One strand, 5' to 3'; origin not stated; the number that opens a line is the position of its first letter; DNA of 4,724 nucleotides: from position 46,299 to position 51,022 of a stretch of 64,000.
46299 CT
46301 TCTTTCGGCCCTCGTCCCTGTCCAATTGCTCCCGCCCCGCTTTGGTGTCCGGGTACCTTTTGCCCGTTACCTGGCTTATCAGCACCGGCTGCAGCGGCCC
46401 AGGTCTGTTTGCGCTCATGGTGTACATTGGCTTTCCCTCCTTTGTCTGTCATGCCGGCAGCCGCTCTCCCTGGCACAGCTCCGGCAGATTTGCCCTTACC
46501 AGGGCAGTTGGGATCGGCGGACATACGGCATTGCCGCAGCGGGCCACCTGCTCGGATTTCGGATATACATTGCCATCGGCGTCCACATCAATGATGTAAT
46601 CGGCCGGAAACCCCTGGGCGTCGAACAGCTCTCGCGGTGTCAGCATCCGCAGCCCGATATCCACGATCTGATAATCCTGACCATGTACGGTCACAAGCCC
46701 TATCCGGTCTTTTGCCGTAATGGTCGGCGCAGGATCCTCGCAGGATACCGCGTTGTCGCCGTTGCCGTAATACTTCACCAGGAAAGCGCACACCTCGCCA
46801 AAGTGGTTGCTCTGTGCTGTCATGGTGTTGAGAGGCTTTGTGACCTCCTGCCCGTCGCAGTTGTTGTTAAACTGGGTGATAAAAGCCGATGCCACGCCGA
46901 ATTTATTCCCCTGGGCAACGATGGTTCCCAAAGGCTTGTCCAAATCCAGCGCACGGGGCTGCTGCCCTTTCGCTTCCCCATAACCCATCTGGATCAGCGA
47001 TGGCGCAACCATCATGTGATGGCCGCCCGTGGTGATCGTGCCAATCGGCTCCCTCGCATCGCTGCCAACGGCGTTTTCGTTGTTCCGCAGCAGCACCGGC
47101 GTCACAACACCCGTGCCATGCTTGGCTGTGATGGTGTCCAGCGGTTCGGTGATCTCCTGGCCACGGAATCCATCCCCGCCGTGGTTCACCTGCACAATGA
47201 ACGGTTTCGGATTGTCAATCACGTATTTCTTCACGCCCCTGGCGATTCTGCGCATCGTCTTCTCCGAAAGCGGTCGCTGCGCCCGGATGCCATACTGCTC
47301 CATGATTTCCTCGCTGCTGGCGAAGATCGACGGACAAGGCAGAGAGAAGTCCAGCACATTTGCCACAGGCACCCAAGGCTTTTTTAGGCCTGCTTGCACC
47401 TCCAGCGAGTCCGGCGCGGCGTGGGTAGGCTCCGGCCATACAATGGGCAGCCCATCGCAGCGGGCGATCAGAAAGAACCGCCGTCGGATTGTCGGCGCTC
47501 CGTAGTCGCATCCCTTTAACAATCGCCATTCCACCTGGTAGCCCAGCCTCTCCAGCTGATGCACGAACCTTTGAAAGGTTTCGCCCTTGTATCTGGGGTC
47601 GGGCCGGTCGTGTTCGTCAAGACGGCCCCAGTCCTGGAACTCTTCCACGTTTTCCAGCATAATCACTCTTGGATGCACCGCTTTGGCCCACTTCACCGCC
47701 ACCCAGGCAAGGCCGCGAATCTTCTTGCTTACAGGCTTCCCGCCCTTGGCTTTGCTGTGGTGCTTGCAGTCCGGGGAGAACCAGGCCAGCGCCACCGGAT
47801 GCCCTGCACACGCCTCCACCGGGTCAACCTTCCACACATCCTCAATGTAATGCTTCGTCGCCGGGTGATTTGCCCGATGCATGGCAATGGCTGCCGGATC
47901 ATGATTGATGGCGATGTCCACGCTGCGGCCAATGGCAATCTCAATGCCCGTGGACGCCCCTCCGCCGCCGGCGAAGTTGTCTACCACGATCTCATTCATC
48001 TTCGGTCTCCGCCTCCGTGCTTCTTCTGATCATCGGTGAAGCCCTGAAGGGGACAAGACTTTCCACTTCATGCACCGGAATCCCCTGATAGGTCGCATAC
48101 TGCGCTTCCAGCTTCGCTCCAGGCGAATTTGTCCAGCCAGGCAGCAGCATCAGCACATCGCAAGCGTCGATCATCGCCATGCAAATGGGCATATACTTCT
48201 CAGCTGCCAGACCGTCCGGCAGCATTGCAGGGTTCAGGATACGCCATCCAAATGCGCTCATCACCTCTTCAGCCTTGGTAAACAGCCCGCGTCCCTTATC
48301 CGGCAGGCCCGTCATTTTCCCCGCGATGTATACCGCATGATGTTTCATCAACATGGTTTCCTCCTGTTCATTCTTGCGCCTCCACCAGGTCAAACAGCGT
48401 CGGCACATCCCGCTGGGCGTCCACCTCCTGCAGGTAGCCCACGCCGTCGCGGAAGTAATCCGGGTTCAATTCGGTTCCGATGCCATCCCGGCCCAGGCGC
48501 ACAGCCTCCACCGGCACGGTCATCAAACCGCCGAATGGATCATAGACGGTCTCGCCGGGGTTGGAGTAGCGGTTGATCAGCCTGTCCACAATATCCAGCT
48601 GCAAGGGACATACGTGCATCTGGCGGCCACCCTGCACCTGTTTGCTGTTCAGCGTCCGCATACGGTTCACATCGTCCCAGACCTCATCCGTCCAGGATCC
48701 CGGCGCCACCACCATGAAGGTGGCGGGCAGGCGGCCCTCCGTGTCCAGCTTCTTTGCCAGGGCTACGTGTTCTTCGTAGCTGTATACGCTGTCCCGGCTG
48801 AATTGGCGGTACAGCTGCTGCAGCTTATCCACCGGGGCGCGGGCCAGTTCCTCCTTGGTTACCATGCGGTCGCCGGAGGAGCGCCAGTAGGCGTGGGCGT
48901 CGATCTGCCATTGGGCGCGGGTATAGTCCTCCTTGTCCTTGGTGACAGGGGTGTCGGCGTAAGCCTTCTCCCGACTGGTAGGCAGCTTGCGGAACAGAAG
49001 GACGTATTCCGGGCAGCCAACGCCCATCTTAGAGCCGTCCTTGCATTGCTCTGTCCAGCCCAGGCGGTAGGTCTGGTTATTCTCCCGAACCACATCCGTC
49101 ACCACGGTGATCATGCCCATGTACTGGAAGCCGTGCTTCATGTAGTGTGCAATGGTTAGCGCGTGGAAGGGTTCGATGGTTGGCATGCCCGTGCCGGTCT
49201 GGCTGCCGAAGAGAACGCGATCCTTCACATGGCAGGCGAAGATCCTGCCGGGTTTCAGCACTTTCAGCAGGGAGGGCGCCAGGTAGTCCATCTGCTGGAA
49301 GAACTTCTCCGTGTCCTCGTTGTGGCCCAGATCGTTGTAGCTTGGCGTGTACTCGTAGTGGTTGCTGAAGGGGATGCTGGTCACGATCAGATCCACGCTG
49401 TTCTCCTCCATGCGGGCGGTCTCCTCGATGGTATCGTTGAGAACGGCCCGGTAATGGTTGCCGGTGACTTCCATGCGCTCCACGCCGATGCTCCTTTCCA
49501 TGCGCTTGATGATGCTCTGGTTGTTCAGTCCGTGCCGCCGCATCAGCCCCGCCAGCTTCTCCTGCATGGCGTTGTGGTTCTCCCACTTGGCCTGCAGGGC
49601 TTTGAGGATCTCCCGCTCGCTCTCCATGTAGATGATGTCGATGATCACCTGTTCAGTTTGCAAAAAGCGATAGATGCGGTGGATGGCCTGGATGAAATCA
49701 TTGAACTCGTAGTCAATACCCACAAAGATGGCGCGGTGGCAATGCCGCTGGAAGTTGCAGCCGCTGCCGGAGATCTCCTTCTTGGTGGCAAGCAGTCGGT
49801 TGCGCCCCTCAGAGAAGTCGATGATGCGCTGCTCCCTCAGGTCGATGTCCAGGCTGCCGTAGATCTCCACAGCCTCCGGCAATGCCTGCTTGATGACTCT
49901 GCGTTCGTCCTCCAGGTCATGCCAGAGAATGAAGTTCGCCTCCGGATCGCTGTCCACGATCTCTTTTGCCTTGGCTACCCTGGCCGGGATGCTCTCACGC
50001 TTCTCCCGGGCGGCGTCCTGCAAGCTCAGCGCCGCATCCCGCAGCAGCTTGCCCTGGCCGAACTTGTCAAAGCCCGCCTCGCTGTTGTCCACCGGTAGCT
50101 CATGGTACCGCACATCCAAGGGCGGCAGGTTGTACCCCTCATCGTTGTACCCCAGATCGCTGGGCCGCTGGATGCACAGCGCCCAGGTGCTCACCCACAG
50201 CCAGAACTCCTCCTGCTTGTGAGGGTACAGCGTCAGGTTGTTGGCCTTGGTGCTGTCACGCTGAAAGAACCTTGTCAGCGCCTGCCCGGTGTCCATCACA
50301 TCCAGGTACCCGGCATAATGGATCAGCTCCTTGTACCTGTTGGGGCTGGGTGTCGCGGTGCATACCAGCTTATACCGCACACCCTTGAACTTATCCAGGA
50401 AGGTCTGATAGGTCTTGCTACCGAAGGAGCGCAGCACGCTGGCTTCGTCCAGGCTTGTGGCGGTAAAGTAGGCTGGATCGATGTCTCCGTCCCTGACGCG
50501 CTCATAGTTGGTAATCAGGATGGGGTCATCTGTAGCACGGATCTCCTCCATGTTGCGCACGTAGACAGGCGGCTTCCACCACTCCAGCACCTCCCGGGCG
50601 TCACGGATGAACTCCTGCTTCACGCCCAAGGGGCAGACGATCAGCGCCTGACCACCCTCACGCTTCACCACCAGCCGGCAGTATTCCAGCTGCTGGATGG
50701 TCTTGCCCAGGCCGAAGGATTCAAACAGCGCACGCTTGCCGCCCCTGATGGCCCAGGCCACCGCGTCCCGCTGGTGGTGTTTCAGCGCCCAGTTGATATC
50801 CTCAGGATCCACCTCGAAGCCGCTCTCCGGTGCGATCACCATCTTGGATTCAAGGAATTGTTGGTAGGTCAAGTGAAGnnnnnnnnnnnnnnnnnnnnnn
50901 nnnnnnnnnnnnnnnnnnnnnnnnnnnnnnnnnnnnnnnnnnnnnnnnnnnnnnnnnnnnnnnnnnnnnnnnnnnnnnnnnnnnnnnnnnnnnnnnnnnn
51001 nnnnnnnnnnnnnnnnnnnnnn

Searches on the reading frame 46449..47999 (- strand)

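Call 12: search_protein_families(library=phrogs, proteins=[window:46449-47999:-], max_evalue=0.001)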
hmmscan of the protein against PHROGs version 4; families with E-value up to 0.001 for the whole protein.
window:46449-47999:- (516 aa): 7 families
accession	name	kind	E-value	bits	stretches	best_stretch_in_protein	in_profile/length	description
phrog_116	-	other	2.5e-101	341.2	1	1-513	206-498/779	DNA methyltransferase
phrog_23072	-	other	5.3e-75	254.4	3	399-511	281-394/400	DNA methyltransferase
phrog_29443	-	unknown function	2.2e-65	221.5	1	1-149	1-150/273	-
phrog_363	-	other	7e-38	131.6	1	4-183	55-217/327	DNA methyltransferase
phrog_5999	-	other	6.5e-30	104.4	1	2-100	2-102/109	DNA methyltransferase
phrog_13621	-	unknown function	2.9e-27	96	1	415-510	36-114/121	-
phrog_32758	-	other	0.00016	22.4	1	146-180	9-43/154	DNA methyltransferase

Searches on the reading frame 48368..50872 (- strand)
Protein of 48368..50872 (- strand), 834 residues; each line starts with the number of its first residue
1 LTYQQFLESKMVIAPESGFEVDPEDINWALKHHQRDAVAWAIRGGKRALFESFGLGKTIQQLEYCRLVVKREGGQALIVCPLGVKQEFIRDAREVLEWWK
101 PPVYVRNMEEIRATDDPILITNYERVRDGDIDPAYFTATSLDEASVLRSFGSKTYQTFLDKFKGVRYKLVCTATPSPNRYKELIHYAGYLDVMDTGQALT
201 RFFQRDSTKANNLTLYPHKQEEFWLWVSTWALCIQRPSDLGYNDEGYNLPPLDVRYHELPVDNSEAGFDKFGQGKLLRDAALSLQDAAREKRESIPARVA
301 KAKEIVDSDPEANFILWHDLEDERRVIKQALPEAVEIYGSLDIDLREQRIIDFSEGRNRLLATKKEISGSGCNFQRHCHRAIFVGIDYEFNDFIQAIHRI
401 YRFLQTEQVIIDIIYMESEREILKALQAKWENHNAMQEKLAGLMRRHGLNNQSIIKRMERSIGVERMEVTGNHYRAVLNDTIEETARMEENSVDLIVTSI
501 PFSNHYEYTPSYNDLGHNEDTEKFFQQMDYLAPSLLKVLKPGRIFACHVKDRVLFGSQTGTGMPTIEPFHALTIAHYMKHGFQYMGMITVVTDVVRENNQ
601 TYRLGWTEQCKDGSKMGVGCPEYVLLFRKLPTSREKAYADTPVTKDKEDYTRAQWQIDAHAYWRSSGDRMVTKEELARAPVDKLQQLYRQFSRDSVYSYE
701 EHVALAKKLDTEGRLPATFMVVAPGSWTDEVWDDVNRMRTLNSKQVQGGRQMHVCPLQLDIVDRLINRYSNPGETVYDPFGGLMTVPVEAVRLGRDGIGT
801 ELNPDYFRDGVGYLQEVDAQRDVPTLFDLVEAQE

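Call 12: search_protein_families(library=phrogs, proteins=[window:48368-50872:-], max_evalue=0.001)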
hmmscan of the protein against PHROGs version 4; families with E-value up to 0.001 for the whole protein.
window:48368-50872:- (834 aa): 12 families
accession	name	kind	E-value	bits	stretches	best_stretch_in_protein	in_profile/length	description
phrog_16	-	DNA, RNA and nucleotide metabolism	4.7e-126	423.3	1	10-833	257-928/986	DNA helicase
phrog_62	-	DNA, RNA and nucleotide metabolism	7.3e-46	157.3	1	24-512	691-1196/1881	DNA helicase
phrog_67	-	other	5.4e-29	102.8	1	421-828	82-357/743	DNA methyltransferase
phrog_31240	-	unknown function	6.3e-17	62.7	1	1-55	2-55/89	-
phrog_3008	-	other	7e-08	33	1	741-815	137-212/244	DNA methyltransferase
phrog_498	-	other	2.2e-07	30.8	1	750-807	356-413/633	DNA methyltransferase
phrog_18146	-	other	9.9e-07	29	1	760-804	56-101/452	DNA methyltransferase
phrog_18293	-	other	2.5e-06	28.4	1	750-816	43-109/119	methyltransferase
phrog_11354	-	unknown function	5e-06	27.2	1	349-435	15-103/116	-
phrog_6952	-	other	1.1e-05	26.3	1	743-817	104-178/181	DNA methyltransferase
phrog_6025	-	other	0.00018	22.2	1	472-588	10-106/192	DNA methyltransferase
phrog_12517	-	unknown function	0.00039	20.7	0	764-805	97-138/316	-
